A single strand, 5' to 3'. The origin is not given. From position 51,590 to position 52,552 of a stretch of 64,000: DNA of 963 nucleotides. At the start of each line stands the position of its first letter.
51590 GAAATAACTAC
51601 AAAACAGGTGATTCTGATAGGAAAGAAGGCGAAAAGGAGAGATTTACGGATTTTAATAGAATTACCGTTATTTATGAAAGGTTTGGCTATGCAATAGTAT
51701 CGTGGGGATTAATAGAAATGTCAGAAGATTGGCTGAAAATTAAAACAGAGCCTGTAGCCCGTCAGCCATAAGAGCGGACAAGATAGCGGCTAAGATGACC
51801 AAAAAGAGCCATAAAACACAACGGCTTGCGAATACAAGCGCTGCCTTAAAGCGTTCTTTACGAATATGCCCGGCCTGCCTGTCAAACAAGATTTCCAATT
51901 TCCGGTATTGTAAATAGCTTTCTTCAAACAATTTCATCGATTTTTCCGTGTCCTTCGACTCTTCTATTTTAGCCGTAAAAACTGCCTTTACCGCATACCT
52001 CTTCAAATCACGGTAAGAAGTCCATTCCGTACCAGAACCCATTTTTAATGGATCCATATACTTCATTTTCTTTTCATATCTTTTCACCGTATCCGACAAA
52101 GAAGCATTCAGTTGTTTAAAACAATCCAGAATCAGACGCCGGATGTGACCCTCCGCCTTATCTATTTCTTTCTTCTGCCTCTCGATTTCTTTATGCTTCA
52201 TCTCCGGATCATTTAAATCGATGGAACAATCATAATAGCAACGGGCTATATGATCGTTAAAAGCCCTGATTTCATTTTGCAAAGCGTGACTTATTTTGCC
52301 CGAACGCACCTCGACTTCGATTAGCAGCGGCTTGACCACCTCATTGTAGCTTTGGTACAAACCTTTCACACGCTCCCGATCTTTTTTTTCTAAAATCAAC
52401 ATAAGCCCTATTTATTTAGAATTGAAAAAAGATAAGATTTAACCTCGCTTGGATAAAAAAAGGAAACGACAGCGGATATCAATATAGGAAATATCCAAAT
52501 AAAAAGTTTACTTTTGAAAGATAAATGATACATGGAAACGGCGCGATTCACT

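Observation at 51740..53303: Autonomous AT-rich three-gene cassette (81 aa plus two paralogous tail-anchored helical proteins) wedged between two pilin operons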

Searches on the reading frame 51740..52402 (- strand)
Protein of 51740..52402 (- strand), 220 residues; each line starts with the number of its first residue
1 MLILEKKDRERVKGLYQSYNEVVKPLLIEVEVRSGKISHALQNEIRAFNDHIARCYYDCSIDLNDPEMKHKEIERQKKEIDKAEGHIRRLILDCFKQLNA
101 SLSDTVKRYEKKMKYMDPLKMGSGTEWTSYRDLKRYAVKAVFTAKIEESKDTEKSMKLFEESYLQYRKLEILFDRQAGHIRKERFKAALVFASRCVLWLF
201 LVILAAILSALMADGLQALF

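Call 3: search_protein_families(library=pfam, proteins=[window:51740-52402:-], max_evalue=1)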
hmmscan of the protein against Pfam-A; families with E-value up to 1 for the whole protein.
window:51740-52402:- (220 aa): 2 families
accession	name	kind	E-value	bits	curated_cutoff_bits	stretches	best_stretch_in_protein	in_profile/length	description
PF05811.18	DUF842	-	4.5e-05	23.6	25.1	1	36-108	59-127/131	Eukaryotic protein of unknown function (DUF842)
PF11153.13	DUF2931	-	0.16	12.1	22.2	1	126-163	71-108/182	Protein of unknown function (DUF2931)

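Call 4: search_protein_families(library=ncbifam, proteins=[window:51740-52402:-], max_evalue=1)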
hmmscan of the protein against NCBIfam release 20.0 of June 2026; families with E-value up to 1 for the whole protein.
window:51740-52402:- (220 aa): 0 families

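Call 5: search_protein_families(library=padloc, proteins=[window:51740-52402:-], max_evalue=1)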
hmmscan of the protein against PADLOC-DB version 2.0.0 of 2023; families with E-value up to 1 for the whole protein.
window:51740-52402:- (220 aa): 2 families
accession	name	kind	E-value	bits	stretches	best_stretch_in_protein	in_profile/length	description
PDLC03841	LeoBC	-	0.0011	16.2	1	16-115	330-433/601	-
PDLC02724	PbeC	-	0.0045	13.6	1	21-82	70-129/638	PbeC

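Call 6: search_protein_families(library=phrogs, proteins=[window:51740-52402:-], max_evalue=1)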
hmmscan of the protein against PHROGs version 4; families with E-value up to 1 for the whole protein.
window:51740-52402:- (220 aa): 6 families
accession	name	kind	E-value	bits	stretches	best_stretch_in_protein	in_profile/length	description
phrog_9168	-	unknown function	0.0062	17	1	70-107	167-204/267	-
phrog_15584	-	unknown function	0.21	13.1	1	72-92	6-26/60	-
phrog_1009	-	unknown function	0.37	11.9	1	22-87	28-85/103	-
phrog_1294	-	other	0.42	11.8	0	46-85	33-70/80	peptide methionine sulfoxide reductase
phrog_58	-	tail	0.45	9.7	1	34-156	50-164/1544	tail length tape measure protein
phrog_3435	-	unknown function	0.77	10.9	0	104-122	4-22/50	-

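Call 12: find_homologous_proteins(query=window:51740-52402:-, max_evalue=0.001)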
Query window:51740-52402:- (220 aa): 19 proteins with E <= 0.001 among 320 candidates.
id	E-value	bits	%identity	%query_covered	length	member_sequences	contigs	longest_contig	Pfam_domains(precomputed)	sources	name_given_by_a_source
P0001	1.1e-138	478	100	100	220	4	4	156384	-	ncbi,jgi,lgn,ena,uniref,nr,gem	ncbi:hypothetical protein [uncultured Parabacteroides sp.]|uniref:hypothetical protein n=1 Tax=uncul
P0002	1.5e-136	471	99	100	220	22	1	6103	-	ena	-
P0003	1.7e-82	294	66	89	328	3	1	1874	-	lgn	-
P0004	2.3e-80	287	64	100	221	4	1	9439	-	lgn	-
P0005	2.1e-69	251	57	99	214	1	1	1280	-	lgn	-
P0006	4.4e-34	136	38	93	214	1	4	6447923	-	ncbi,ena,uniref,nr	ncbi:hypothetical protein [Plebeiibacterium sediminum]|uniref:Uncharacterized protein n=1 Tax=Plebei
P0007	2.1e-27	114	35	87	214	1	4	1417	-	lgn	-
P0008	5.2e-27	113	35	95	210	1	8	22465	-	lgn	-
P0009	4.8e-26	110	34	95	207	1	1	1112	-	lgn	-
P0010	1.1e-25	109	33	95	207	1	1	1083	-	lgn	-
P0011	7.1e-25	106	36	99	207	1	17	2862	-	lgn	-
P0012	4.7e-24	103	33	94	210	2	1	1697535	-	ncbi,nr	ncbi:MAG: hypothetical protein NC221_00085 [Duncaniella sp.]|nr:hypothetical protein [Duncaniella sp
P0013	9.1e-24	102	33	95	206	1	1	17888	-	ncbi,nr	ncbi:MAG: hypothetical protein JXR64_11890 [Spirochaetales bacterium]|nr:hypothetical protein [Spiro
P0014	1.2e-23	102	43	73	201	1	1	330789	-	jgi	jgi:hypothetical protein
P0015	2.7e-23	101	33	95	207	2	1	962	-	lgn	-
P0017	1.3e-21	95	40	64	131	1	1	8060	-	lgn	-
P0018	2.1e-21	95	35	95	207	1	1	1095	-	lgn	-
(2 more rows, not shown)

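Call 14: find_encoding_contigs(protein=P0006, flank=8000, max_places=3)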
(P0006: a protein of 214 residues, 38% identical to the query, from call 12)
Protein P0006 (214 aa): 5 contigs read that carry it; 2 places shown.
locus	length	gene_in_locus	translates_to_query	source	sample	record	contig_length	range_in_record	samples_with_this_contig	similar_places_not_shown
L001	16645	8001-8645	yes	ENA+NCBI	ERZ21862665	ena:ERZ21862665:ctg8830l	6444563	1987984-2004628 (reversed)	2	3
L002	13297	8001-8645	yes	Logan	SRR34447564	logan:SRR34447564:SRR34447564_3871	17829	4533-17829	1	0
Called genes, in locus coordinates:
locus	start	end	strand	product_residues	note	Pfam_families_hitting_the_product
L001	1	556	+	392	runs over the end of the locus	-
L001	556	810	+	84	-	-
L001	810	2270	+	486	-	-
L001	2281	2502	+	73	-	-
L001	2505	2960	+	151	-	-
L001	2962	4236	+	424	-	-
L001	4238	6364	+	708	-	-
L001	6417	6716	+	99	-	-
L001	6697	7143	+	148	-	-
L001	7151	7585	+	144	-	-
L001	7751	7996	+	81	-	-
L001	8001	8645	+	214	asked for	-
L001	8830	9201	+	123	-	-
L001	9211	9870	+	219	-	PF01906:YbjQ_1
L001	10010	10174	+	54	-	-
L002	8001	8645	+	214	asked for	-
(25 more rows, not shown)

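Call 15: find_encoding_contigs(protein=P0012, flank=8000, max_places=3)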
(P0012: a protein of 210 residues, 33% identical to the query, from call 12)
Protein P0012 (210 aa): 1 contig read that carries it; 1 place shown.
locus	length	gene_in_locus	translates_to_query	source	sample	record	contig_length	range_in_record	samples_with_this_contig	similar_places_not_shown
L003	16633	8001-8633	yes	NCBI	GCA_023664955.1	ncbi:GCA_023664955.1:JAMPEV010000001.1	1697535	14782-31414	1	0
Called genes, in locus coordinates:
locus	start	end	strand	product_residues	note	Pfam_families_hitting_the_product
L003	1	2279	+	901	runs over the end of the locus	PF00756:Esterase, PF02230:Abhydrolase_2 (faint), PF20408:Abhydrolase_11 (faint), PF00561:Abhydrolase_1 (faint), PF07745:Glyco_hydro_53, PF00326:Peptidase_S9, PF12146:Hydrolase_4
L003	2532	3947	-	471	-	-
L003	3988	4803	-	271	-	PF08323:Glyco_transf_5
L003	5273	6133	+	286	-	PF00140:Sigma70_r1_2, PF04542:Sigma70_r2, PF04539:Sigma70_r3, PF04545:Sigma70_r4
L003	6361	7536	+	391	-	PF16153:DUF4861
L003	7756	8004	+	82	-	-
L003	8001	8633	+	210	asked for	-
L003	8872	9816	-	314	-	PF01370:Epimerase, PF04321:RmlD_sub_bind (weak), PF16363:GDP_Man_Dehyd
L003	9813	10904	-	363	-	PF01370:Epimerase, PF04321:RmlD_sub_bind, PF16363:GDP_Man_Dehyd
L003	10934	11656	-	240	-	PF00535:Glycos_transf_2, PF10111:Glyco_tranf_2_2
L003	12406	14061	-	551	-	PF00365:PFK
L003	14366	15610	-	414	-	PF06245:DUF1015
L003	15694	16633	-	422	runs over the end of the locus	PF00709:Adenylsucc_synt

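Call 17: find_encoding_contigs(protein=P0013, flank=8000, max_places=2)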
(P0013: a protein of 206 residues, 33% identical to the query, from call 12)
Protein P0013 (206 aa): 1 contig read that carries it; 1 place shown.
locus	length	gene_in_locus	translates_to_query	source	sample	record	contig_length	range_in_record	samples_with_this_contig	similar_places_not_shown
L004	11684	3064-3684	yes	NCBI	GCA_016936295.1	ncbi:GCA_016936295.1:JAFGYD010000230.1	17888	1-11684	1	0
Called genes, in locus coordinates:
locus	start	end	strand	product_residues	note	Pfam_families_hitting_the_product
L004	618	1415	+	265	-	-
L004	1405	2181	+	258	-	PF25302:NADase_transloc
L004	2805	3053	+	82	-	-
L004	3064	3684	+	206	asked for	-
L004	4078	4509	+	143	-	PF12680:SnoaL_2, PF10184:DUF2358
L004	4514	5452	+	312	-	PF00106:adh_short, PF08659:KR (weak), PF13561:adh_short_C2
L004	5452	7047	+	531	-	PF01266:DAO (faint), PF01593:Amino_oxidase, PF06100:MCRA (faint), PF07992:Pyr_redox_2 (faint), PF13450:NAD_binding_8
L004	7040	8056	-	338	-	-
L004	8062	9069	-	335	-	-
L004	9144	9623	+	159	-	PF00255:GSHPx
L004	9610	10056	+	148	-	PF22381:Staph_reg_Sar_Rot, PF01047:MarR, PF12802:MarR_2 (weak)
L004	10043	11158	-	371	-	PF00817:IMS, PF11798:IMS_HHH, PF11799:IMS_C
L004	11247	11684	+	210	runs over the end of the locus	PF02586:SRAP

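Call 18: find_encoding_contigs(protein=P0014, flank=8000, max_places=2)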
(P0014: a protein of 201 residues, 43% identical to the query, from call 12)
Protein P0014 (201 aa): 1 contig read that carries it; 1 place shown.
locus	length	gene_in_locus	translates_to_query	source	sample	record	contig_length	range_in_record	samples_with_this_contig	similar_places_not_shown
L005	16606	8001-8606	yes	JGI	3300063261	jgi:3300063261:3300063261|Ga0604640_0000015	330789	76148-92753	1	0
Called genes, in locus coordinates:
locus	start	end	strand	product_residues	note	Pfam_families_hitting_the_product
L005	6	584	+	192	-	PF13338:AbiEi_4 (faint), PF12728:HTH_17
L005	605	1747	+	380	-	PF17293:Arm-DNA-bind_5 (weak), PF13102:Phage_int_SAM_5, PF00589:Phage_integrase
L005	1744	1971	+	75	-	-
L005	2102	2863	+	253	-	-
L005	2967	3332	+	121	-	PF12728:HTH_17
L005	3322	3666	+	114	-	-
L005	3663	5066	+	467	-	PF13148:DUF3987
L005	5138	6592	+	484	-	PF21957:Zn_ribbon_16, PF19898:DUF6371, PF22292:DUF6965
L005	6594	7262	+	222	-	-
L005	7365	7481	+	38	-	-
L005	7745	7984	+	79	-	-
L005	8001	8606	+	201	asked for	-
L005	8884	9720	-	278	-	PF14022:DUF4238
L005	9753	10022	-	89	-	-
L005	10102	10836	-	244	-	PF16289:PIN_12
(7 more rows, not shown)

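Call 19: find_encoding_contigs(protein=P0008, flank=8000, max_places=3)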
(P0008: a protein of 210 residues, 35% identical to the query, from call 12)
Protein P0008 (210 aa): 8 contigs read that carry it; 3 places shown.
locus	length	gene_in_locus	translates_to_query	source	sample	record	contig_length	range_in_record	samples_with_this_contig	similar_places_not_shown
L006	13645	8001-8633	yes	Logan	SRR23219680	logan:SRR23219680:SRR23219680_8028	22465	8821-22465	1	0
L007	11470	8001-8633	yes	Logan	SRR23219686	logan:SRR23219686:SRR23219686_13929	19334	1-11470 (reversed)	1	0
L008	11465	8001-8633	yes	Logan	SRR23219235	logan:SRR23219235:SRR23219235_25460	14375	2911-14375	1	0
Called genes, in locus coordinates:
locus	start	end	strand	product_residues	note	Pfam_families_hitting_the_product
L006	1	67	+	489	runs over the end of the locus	PF01943:Polysacc_synt, PF13440:Polysacc_synt_3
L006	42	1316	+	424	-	PF04464:Glyphos_transf (weak)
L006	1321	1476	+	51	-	-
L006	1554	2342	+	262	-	PF01757:Acyl_transf_3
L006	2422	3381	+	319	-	PF00535:Glycos_transf_2, PF10111:Glyco_tranf_2_2, PF13641:Glyco_tranf_2_3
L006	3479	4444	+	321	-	PF13439:Glyco_transf_4, PF00534:Glycos_transf_1, PF13692:Glyco_trans_1_4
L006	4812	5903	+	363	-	-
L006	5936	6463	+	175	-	PF08660:Alg14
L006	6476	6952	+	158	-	PF04101:Glyco_tran_28_C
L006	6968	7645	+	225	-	PF02585:PIG-L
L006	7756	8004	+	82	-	-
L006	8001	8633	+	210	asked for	-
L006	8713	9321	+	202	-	PF02397:Bac_transf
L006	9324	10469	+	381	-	PF02786:CPSase_L_D2 (weak)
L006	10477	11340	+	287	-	PF01073:3Beta_HSD, PF01370:Epimerase, PF02719:Polysacc_synt_2 (faint), PF04321:RmlD_sub_bind, PF07993:NAD_binding_4 (faint), PF13460:NAD_binding_10 (faint), PF16363:GDP_Man_Dehyd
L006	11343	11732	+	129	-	PF19480:DUF6016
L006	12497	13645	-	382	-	?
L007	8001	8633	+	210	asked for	-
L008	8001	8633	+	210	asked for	-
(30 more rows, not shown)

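Call 29: search_solved_structures(query=A2, max_evalue=10, show_alignments=2)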
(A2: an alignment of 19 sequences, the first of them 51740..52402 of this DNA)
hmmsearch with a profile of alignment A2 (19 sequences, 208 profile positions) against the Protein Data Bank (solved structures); distinct sequences matched with E-value up to 10: 9.
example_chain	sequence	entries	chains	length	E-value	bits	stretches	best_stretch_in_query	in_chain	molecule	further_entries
6ip1_E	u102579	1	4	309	0.096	15.6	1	112-182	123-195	Alpha-soluble NSF attachment protein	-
7f90_E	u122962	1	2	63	0.25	14.2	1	166-200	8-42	ORF6 protein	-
5j0i_A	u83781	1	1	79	0.32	13.9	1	139-199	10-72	Designed protein 2L6HC3_12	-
9pcx_I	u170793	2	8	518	0.32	13.9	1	112-186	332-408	Synaptosomal-associated protein 25,Synaptosomal-associated protein 25, Alpha-soluble NSF a | Synaptosomal-associated protein 25,Synaptosomal-associated protein 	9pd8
6mdm_K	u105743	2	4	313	0.47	13.4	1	114-187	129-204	Alpha-soluble NSF attachment protein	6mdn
9ojz_J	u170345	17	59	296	0.53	13.2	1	114-187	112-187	Alpha-soluble NSF attachment protein | Alpha-soluble NSF attachment protein isoform X2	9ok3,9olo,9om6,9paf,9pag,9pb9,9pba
3j96_G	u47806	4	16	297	0.55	13.1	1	114-187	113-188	Alpha-soluble NSF attachment protein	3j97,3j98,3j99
1wr0_A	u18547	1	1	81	1.7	11.5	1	122-161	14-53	SKD1 protein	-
2cpt_A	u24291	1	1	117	7.4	9.4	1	122-160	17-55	Vacuolar sorting protein 4b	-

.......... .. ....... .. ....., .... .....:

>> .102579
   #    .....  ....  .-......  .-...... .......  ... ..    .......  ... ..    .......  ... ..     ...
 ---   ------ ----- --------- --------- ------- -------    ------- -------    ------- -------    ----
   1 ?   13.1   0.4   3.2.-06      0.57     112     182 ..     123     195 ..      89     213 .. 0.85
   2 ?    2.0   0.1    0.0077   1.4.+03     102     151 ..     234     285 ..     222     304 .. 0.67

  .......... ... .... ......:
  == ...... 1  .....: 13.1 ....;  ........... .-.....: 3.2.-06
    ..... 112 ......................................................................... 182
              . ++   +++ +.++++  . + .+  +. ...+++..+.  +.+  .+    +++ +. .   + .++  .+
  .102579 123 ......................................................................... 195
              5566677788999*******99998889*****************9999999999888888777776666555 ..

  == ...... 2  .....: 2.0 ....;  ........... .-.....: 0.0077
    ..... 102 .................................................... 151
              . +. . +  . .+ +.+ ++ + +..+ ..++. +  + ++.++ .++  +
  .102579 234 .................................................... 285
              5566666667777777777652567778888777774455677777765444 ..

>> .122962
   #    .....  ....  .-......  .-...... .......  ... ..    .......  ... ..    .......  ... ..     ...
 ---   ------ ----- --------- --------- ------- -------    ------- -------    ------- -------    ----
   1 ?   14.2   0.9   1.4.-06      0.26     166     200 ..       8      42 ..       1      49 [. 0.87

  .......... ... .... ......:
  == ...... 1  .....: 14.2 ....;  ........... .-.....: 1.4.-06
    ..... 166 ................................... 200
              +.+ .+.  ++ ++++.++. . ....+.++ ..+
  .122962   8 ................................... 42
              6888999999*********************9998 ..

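Call 37: search_protein_families(library=pfam, alignment_id=A2, max_evalue=1)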
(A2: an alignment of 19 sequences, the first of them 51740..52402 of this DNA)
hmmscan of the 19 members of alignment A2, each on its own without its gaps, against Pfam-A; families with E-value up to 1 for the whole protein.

A. member 1, window:51740-52402:- (220 aa): 2 families
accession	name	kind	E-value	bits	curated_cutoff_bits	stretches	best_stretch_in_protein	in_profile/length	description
PF05811.18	DUF842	-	4.5e-05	23.6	25.1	1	36-108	59-127/131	Eukaryotic protein of unknown function (DUF842)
PF11153.13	DUF2931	-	0.16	12.1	22.2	1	126-163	71-108/182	Protein of unknown function (DUF2931)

B. families by the number of members that match (of 19 scanned): 41 families (the first 25 are shown)
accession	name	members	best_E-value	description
PF23100.1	DUF2096_N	5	0.0025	DUF2096 N-terminal four-helical bundle domain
PF24073.1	DUF7365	5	0.07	Coiled-coil region of unknown function (DUF7365)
PF24549.1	DUF7602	3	0.0029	Domain of unknown function (DUF7602)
PF09517.16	RE_Eco29kI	3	0.066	Eco29kI restriction endonuclease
PF18032.6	FRP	2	0.034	Photoprotection regulator fluorescence recovery protein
PF17362.7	pXO2-34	2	0.088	Family of unknown function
PF02771.21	Acyl-CoA_dh_N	2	0.092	Acyl-CoA dehydrogenase, N-terminal domain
PF05289.16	BLYB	2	0.21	Borrelia hemolysin accessory protein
PF05811.18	DUF842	1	4.5e-05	Eukaryotic protein of unknown function (DUF842)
PF11757.13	RSS_P20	1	0.00054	Suppressor of RNA silencing P21-like N-terminal domain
PF14938.12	SNAP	1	0.0048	Soluble NSF attachment protein, SNAP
PF23349.2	BBS7_hp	1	0.0063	BBS7 hairpin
PF01956.21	EMC3_TMCO1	1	0.0098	Integral membrane protein EMC3/TMCO1-like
PF13174.12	TPR_6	1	0.012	Tetratricopeptide repeat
PF24575.1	TPR_Slam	1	0.017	Surface lipoprotein assembly modifier, N-terminal TPR repeats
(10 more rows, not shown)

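Call 38: search_protein_representatives(alignment_id=A2)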
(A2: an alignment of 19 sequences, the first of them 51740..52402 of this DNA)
Query: 19 sequences, 208 profile positions. Proteins with E-value up to 0.001 (for the whole library): 939; up to 1e-10: 453; up to 1e-30: 161. The best 150 are listed.
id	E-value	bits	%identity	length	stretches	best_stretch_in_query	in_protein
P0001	2.2e-74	266.0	-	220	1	1-207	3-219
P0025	1.9e-69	249.9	-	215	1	2-208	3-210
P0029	6.1e-66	238.4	-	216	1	3-200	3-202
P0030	1.2e-63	230.9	-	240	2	4-135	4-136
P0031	2.1e-63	230.1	-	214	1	3-200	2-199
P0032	2.8e-63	229.7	-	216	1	2-204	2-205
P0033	2.9e-63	229.7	-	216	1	3-200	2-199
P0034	3.6e-60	219.6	-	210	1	2-207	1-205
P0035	7.5e-60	218.5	-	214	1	3-200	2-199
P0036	7.1e-59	215.3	-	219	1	2-200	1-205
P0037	6.8e-58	212.1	-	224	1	4-204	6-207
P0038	1.0e-57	211.5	-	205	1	5-201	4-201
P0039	1.2e-57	211.4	-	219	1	2-200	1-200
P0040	1.4e-57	211.1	-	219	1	6-207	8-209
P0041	2.4e-57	210.3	-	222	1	3-199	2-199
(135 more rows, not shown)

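Call 40: predict_structure(alignment_id=A2)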
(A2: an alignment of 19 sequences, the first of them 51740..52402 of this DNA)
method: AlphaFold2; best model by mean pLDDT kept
length: 220 residues; sequences in the alignment: 19
mean_pLDDT: 89.5   pTM: 0.77
mean pLDDT of the five models: 89.5, 88.6, 88.4, 87.7, 87.2
residues with pLDDT >= 90: 147; 70-90: 58; 50-70: 15; < 50: 0
segments of 3 or more residues with pLDDT < 50: none
pLDDT, mean of each block of 10 residues (from residue 1): 80 95 97 94 97 83 87 93 97 97 91 71 76 95 96 96 96 84 83 93 92 76
secondary structure, 60 per line:
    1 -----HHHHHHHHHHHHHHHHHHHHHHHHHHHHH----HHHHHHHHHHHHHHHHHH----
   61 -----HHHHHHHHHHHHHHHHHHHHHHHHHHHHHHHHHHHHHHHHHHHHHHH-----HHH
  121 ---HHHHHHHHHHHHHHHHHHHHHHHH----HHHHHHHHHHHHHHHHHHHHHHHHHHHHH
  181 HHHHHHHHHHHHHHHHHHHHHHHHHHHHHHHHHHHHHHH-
elements in order: H6-34 H39-56 H66-112 H124-147 H152-219
